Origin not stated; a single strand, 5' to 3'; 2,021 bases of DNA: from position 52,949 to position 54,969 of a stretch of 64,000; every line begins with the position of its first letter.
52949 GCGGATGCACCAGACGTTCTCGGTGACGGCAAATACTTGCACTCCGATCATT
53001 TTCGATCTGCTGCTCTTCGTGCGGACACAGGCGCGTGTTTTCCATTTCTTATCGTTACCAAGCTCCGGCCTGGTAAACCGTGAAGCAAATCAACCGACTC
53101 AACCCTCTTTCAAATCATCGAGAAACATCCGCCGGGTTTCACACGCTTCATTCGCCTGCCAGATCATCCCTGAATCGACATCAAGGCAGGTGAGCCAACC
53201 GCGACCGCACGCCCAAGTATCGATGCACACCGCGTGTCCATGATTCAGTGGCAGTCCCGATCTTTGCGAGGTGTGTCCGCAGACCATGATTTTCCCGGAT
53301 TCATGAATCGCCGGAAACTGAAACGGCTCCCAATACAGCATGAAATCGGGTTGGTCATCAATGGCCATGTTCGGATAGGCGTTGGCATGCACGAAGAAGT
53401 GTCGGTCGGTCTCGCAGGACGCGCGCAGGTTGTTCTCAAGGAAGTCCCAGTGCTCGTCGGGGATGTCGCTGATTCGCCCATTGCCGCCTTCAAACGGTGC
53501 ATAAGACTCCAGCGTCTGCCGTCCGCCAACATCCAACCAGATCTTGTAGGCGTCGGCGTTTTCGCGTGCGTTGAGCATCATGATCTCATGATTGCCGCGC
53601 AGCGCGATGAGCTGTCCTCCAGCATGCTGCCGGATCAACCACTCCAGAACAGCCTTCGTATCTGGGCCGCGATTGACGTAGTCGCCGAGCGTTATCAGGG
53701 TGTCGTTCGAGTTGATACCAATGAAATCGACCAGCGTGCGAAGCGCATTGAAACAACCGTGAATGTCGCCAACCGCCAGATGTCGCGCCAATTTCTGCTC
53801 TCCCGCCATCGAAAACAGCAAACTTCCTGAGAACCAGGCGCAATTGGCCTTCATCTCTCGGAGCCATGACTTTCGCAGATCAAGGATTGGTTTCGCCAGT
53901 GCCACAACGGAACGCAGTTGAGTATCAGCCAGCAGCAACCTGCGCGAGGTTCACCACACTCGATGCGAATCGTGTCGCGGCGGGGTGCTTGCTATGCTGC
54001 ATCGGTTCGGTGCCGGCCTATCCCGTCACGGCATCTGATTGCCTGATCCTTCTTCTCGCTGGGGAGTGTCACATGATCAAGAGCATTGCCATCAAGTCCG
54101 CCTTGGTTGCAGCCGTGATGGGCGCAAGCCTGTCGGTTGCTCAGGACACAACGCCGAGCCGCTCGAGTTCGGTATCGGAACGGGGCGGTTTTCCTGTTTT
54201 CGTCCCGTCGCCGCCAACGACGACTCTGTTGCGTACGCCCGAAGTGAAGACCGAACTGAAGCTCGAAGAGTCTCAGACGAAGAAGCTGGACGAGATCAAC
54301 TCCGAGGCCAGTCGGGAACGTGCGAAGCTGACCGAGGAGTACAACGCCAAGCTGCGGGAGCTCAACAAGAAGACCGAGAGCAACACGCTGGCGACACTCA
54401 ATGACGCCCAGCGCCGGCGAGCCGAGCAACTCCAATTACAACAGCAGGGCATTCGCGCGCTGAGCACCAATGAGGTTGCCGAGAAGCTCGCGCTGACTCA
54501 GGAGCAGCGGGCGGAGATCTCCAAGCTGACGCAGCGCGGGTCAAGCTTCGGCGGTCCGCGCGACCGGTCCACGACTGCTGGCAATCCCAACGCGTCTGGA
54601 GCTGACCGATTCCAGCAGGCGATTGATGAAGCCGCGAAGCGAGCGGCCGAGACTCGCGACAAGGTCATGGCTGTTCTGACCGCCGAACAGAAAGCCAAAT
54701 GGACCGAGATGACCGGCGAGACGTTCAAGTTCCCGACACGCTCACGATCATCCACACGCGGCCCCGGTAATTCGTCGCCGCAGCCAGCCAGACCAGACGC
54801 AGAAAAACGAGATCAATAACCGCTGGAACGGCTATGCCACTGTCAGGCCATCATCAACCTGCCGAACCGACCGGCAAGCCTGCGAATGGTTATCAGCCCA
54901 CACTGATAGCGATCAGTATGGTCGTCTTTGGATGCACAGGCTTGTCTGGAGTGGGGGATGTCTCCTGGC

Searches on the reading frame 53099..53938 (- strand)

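Call 5: search_protein_families(library=pfam, proteins=[window:53099-53938:-], max_evalue=0.01)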
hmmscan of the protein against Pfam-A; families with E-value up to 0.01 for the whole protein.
window:53099-53938:- (279 aa): 2 families
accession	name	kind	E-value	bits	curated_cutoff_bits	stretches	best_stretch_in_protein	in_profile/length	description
PF00149.33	Metallophos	-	2.6e-15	57.8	21.5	1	54-222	4-155/191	Calcineurin-like phosphoesterase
PF12850.12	Metallophos_2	-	7.2e-05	23.3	27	1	53-196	3-91/154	Calcineurin-like phosphoesterase superfamily domain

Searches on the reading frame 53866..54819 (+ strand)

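Call 5: search_protein_families(library=pfam, proteins=[window:53866-54819:+], max_evalue=0.01)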
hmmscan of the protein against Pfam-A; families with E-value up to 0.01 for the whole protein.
window:53866-54819:+ (317 aa): 1 family
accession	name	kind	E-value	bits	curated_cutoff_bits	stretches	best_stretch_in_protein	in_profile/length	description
PF07813.17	LTXXQ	-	3.7e-07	31.2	24.3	2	203-279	8-96/100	LTXXQ motif family protein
